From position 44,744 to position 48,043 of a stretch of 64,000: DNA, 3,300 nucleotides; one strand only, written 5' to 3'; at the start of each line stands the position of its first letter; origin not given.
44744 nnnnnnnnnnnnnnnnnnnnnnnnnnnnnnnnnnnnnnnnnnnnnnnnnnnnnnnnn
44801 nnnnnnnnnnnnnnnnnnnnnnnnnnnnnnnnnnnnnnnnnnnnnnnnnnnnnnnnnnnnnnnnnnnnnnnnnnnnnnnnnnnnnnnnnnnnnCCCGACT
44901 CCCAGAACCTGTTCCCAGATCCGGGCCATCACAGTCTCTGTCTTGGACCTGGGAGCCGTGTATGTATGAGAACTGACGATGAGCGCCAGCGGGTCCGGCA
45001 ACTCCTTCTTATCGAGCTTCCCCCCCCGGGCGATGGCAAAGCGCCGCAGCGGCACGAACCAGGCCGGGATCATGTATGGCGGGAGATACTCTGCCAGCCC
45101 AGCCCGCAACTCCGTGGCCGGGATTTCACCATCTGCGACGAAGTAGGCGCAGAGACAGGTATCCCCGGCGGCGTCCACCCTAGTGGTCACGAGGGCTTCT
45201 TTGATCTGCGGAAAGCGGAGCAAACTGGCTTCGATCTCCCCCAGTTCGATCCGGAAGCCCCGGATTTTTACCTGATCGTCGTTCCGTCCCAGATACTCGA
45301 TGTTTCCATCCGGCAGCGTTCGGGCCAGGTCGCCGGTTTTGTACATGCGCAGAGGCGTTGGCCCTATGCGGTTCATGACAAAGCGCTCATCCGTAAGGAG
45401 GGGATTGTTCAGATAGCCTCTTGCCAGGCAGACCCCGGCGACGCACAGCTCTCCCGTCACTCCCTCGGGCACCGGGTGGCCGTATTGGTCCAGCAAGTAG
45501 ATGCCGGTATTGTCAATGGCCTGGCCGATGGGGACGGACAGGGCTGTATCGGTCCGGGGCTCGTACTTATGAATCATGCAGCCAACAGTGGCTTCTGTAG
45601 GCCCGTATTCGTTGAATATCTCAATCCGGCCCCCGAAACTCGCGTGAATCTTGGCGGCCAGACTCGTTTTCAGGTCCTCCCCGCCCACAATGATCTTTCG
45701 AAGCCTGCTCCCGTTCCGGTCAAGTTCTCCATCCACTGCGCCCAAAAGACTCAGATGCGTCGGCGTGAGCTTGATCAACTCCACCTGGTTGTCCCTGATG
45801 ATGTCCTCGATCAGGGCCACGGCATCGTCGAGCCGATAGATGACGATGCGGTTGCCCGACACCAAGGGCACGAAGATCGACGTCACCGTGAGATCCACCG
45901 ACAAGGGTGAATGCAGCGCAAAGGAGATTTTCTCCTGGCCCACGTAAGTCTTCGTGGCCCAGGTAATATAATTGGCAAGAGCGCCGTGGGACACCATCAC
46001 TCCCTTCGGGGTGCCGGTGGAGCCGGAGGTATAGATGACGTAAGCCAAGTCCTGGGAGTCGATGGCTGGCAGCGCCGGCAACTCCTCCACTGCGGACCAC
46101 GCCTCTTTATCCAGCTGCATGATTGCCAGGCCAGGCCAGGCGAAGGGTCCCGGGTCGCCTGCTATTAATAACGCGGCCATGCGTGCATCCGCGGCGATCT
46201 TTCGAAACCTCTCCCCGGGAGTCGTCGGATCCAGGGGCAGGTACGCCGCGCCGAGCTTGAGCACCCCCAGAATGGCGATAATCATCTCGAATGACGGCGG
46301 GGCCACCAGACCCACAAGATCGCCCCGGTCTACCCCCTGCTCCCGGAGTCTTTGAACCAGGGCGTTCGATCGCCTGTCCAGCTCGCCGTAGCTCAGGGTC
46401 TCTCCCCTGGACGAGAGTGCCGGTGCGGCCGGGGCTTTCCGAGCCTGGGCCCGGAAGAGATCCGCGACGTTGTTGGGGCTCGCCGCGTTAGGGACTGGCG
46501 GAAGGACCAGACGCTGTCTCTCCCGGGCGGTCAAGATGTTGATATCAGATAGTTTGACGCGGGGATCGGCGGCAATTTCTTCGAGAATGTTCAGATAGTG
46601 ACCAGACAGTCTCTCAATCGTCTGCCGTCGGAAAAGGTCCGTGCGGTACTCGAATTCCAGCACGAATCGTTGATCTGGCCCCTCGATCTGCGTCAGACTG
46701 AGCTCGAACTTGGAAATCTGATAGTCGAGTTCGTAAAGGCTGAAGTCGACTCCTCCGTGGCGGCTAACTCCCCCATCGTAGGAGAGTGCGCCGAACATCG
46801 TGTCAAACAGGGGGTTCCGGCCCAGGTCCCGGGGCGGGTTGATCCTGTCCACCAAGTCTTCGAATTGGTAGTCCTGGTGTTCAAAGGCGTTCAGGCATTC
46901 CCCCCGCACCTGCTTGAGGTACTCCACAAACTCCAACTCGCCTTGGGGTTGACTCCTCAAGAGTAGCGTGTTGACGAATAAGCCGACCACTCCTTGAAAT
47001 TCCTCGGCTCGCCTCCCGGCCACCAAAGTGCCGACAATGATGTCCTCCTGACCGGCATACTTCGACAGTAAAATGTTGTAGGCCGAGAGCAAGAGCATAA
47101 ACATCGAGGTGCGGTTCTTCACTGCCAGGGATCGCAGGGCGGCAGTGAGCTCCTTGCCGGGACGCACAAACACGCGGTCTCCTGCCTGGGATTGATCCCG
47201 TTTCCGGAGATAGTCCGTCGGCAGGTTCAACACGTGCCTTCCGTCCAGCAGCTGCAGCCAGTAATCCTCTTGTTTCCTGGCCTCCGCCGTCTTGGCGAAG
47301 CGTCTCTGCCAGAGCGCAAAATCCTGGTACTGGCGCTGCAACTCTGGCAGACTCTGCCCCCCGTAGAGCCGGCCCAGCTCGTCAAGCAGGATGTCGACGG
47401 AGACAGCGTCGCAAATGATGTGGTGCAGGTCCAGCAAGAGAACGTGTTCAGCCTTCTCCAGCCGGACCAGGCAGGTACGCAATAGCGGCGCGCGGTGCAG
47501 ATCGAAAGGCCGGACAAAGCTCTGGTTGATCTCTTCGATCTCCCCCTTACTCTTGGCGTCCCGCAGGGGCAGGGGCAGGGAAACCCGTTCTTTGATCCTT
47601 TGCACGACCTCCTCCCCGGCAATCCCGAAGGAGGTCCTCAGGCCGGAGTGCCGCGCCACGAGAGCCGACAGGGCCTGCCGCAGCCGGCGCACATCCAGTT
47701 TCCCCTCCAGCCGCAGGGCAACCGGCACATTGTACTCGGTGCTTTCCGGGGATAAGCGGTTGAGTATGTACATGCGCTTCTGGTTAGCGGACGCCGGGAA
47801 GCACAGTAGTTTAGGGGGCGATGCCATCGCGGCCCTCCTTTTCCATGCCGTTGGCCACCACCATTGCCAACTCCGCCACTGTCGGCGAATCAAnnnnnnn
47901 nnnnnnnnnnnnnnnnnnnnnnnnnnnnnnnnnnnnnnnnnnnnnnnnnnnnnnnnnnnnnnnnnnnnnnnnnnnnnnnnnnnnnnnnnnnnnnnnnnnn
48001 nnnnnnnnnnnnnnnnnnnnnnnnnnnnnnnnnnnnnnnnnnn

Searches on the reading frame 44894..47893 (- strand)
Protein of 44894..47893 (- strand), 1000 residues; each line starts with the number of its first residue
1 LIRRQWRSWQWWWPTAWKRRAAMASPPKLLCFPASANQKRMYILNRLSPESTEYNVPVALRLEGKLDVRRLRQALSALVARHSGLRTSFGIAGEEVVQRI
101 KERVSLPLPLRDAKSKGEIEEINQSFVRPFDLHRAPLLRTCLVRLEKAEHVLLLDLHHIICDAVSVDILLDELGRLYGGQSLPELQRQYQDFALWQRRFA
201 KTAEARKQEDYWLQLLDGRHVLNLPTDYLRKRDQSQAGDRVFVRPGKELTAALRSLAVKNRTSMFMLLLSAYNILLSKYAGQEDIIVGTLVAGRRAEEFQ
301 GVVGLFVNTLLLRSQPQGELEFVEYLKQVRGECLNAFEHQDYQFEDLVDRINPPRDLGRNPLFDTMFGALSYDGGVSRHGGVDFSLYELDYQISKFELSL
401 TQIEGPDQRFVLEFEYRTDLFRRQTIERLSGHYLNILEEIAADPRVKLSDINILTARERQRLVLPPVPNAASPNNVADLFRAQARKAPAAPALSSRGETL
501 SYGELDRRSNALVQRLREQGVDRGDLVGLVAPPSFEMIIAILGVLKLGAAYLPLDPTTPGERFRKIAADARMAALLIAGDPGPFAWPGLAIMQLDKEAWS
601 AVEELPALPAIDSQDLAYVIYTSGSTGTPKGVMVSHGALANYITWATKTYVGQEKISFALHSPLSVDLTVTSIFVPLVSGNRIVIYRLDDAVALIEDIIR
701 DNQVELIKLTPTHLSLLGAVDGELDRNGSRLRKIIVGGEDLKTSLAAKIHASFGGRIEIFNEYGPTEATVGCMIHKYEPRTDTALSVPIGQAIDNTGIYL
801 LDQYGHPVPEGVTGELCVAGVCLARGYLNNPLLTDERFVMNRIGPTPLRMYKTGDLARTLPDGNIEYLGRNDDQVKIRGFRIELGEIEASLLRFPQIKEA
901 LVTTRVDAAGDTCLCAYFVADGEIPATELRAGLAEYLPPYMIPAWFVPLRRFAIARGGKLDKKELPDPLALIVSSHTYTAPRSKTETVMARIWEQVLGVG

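Call 57: search_protein_families(library=pfam, proteins=[window:44894-47893:-], max_evalue=0.0001)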
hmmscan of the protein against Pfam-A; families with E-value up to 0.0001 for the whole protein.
window:44894-47893:- (1000 aa): 3 families
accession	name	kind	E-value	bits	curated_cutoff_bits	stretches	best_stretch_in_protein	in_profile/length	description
PF00668.25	Condensation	-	3e-113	379.4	30.6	1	33-463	6-456/456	Condensation domain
PF00501.34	AMP-binding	-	6.1e-78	262.7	29.9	1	480-828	1-384/384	AMP-binding enzyme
PF13193.12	AMP-binding_C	-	9.7e-05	23.7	24.5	0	886-950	1-67/76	AMP-binding enzyme C-terminal domain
